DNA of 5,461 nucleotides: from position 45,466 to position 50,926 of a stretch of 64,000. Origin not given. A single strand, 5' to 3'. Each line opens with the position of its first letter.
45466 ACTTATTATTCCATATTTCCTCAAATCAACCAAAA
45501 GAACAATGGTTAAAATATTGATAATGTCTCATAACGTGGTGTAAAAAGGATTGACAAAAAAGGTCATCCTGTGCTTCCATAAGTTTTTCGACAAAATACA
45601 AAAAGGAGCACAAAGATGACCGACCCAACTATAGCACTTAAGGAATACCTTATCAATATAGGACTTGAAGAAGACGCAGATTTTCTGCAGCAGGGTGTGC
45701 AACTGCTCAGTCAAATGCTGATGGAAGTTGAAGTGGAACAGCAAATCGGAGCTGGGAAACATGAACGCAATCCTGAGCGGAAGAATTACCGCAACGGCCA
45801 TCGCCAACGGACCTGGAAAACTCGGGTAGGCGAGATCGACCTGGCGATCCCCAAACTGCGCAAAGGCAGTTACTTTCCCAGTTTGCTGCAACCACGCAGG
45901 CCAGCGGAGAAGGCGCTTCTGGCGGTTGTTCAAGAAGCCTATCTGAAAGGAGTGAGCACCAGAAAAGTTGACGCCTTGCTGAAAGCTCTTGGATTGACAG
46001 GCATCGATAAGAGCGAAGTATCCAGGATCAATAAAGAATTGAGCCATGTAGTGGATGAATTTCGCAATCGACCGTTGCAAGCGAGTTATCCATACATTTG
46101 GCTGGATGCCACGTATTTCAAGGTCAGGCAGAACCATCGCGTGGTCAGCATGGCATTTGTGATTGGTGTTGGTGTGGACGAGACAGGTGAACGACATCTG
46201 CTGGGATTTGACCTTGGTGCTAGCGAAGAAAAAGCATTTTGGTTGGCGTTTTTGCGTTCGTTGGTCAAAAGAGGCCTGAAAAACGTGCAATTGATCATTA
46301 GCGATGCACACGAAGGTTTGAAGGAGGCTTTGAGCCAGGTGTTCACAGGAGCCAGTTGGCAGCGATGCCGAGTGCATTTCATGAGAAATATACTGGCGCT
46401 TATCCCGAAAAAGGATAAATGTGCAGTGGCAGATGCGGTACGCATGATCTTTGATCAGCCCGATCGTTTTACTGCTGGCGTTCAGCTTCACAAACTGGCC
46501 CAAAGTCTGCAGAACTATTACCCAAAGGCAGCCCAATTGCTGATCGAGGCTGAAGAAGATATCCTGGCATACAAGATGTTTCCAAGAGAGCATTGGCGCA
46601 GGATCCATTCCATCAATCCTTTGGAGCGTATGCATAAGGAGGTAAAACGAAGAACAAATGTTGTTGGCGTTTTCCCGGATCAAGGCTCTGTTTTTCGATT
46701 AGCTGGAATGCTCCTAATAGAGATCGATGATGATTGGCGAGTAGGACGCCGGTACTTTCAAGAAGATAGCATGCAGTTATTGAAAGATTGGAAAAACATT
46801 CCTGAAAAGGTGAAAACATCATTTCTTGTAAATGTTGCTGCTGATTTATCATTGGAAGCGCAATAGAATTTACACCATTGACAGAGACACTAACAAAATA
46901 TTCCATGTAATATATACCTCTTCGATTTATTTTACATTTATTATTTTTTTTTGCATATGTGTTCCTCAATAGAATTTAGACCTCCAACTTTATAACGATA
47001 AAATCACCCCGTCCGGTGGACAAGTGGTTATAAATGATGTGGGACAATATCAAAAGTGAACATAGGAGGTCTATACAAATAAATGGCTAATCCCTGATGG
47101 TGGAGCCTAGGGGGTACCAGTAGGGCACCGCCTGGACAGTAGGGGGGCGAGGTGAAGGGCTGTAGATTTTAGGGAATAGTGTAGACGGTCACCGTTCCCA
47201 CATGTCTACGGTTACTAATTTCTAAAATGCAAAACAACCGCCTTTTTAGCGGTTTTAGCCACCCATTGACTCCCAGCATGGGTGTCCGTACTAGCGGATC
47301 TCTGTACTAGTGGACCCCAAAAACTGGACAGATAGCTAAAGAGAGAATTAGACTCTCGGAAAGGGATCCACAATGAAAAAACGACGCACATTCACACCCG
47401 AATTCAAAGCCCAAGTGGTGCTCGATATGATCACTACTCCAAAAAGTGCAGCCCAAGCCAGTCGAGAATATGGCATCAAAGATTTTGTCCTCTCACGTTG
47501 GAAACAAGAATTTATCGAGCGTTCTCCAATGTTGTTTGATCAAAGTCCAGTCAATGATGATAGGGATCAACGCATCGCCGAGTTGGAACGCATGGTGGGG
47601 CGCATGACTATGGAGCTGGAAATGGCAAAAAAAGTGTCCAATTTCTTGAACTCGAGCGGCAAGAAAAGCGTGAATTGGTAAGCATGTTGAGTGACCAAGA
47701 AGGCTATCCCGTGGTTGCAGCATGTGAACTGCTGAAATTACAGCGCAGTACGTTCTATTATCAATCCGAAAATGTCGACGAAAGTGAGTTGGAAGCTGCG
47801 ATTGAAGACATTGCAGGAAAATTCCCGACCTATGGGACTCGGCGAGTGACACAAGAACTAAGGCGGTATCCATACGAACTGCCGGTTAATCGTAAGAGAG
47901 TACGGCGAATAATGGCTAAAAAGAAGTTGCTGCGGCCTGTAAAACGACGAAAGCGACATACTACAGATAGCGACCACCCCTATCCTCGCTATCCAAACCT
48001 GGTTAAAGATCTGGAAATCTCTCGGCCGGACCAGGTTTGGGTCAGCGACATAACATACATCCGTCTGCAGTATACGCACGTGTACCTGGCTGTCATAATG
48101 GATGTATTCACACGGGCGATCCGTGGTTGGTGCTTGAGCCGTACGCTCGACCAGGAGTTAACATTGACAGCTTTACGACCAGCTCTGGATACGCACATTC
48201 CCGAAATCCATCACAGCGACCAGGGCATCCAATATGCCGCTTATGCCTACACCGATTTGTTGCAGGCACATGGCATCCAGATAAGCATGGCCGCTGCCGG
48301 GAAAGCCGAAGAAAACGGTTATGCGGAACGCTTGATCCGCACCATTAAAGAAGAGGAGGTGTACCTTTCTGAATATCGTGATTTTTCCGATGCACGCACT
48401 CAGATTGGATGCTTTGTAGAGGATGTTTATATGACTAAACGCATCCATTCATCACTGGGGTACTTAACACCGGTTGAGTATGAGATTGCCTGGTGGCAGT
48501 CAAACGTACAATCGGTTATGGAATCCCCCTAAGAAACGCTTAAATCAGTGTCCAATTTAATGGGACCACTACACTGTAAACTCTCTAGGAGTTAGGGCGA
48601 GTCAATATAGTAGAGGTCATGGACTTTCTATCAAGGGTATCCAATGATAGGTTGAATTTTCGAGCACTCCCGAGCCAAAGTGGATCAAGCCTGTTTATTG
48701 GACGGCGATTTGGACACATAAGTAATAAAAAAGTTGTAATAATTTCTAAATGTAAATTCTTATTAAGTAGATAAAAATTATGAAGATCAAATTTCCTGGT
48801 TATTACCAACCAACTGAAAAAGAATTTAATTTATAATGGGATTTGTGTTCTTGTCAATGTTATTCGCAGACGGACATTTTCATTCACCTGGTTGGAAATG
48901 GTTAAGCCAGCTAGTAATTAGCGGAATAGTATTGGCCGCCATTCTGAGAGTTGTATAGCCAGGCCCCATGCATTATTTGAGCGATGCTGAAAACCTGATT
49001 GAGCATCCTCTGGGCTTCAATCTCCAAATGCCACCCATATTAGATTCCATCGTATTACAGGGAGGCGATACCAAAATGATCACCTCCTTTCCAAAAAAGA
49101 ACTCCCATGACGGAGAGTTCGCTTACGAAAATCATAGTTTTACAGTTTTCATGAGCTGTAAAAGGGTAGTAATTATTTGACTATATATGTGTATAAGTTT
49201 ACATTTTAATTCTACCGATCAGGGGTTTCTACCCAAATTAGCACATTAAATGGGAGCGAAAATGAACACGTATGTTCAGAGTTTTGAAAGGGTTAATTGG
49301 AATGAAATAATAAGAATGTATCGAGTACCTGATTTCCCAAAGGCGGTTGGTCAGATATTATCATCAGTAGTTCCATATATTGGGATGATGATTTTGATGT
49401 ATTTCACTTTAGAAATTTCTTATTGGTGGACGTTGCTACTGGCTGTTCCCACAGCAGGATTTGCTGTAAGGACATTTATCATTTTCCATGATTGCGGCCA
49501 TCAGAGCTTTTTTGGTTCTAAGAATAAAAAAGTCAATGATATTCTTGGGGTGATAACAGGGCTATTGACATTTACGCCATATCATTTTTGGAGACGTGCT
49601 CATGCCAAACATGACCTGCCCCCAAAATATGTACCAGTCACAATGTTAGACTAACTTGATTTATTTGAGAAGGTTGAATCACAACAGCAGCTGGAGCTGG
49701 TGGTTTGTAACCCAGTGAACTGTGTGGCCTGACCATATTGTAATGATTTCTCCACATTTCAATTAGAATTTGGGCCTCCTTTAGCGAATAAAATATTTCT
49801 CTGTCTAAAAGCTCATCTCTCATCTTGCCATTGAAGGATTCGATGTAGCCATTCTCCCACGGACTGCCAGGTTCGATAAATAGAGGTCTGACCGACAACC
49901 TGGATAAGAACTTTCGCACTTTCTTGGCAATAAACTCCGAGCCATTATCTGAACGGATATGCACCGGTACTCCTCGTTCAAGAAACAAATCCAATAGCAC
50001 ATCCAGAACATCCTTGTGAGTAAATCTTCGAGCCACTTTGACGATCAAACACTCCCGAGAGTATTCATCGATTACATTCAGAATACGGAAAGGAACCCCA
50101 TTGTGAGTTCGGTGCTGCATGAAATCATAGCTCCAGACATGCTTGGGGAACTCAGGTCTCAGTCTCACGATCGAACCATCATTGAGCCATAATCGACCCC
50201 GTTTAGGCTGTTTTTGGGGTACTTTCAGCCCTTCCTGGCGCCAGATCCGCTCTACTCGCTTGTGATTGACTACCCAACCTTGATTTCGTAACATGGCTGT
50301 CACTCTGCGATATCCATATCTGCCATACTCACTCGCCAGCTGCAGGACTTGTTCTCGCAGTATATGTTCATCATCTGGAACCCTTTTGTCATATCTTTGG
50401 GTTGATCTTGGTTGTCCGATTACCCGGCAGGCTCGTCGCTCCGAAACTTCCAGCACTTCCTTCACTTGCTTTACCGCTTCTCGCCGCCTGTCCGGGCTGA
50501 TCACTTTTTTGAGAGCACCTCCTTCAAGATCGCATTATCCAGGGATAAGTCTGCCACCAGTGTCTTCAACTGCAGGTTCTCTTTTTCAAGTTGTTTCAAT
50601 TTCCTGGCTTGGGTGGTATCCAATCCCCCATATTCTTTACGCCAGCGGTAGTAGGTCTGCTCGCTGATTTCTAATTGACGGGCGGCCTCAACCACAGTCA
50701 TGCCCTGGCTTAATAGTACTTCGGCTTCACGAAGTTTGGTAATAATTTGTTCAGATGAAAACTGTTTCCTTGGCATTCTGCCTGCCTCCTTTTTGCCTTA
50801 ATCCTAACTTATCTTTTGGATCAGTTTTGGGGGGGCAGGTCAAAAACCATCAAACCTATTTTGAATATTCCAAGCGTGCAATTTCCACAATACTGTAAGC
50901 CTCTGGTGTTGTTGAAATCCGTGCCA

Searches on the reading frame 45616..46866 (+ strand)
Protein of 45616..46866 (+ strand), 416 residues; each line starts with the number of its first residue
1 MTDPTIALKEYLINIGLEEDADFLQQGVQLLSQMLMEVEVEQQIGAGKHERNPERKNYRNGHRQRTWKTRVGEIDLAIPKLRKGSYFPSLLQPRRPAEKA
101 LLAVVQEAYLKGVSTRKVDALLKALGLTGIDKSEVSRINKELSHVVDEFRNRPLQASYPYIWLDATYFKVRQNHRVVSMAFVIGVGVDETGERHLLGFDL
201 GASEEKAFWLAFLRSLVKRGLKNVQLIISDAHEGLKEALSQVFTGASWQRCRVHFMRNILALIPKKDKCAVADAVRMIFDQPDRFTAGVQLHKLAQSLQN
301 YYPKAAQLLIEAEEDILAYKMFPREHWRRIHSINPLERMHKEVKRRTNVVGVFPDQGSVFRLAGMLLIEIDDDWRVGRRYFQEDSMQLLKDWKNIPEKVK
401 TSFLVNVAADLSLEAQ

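Call 86: search_protein_families(library=pfam, proteins=[window:45616-46866:+], max_evalue=0.001)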
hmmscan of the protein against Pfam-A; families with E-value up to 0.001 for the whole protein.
window:45616-46866:+ (416 aa): 2 families
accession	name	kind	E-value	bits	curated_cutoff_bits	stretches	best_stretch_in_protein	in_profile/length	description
PF00872.24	Transposase_mut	-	4.7e-122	408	21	1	18-375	20-377/379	Transposase, Mutator family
PF10551.15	MULE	-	8.9e-12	45.8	27.6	1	161-258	2-99/99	MULE transposase domain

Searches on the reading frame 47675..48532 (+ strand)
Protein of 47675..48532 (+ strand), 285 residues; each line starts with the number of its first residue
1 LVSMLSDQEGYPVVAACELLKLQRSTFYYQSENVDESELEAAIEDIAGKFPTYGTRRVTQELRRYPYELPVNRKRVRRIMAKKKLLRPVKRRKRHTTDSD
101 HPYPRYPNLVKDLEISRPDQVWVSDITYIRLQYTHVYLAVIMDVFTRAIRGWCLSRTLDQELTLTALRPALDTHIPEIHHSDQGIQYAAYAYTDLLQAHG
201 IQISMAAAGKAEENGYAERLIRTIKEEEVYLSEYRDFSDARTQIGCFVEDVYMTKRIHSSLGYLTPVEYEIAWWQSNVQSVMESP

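Call 86: search_protein_families(library=pfam, proteins=[window:47675-48532:+], max_evalue=0.001)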
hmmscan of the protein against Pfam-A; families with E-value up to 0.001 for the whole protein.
window:47675-48532:+ (285 aa): 4 families
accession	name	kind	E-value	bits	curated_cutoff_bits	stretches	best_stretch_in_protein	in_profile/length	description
PF00665.32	rve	-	7.9e-22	77.9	32.6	1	116-210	2-101/102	Integrase core domain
PF13683.12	rve_3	-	3.2e-14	52.9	26.5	1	199-266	1-67/67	Integrase core domain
PF13276.12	HTH_21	-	6.4e-13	49.2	28.1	1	38-93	5-60/60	HTH-like domain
PF13333.12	rve_2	-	0.00051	20.6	22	0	223-270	6-52/56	Integrase core domain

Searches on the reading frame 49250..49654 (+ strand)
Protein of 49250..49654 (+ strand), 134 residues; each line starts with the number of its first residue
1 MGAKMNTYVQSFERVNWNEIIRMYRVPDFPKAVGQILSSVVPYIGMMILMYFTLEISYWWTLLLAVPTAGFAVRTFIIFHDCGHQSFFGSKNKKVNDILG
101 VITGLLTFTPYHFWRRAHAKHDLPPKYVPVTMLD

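Call 86: search_protein_families(library=pfam, proteins=[window:49250-49654:+], max_evalue=0.001)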
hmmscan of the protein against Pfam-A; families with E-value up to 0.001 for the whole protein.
window:49250-49654:+ (134 aa): 1 family
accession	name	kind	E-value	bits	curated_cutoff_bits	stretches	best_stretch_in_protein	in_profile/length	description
PF00487.30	FA_desaturase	-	2.9e-12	47.4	29.7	1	59-121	3-68/253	Fatty acid desaturase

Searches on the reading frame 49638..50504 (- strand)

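Call 86: search_protein_families(library=pfam, proteins=[window:49638-50504:-], max_evalue=0.001)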
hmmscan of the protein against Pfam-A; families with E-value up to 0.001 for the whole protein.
window:49638-50504:- (288 aa): 4 families
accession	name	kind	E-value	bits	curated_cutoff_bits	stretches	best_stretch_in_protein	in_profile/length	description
PF13683.12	rve_3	-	7.4e-29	99.7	26.5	1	204-269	2-67/67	Integrase core domain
PF00665.32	rve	-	3.2e-19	69.5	32.6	1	120-215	4-102/102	Integrase core domain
PF13276.12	HTH_21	-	4.6e-17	62.5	28.1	1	45-100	3-59/60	HTH-like domain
PF24764.1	rva_4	-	3e-05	24.2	26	1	141-233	26-117/194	Integrase core domain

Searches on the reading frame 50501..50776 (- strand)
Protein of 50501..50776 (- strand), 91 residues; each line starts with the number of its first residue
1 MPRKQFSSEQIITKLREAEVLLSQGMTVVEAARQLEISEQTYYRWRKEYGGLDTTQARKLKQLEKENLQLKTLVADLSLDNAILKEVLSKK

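Call 86: search_protein_families(library=pfam, proteins=[window:50501-50776:-], max_evalue=0.001)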
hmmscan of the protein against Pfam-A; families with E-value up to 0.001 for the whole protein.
window:50501-50776:- (91 aa): 5 families
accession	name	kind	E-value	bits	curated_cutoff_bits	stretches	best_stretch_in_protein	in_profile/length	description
PF01527.26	HTH_Tnp_1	-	1e-19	71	24.1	1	3-75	4-75/75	Transposase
PF13384.12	HTH_23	-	8.6e-09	35.4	24.6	1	21-53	13-47/50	Homeodomain-like domain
PF13518.12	HTH_28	-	4.9e-07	30.2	25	1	23-50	10-37/52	Helix-turn-helix domain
PF13551.12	HTH_29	-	9.7e-07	29.2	28.1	1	19-49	5-36/64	Winged helix-turn helix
PF13022.12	HTH_Tnp_1_2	-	0.00048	20.7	27.9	1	15-48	13-49/122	Helix-turn-helix of insertion element transposase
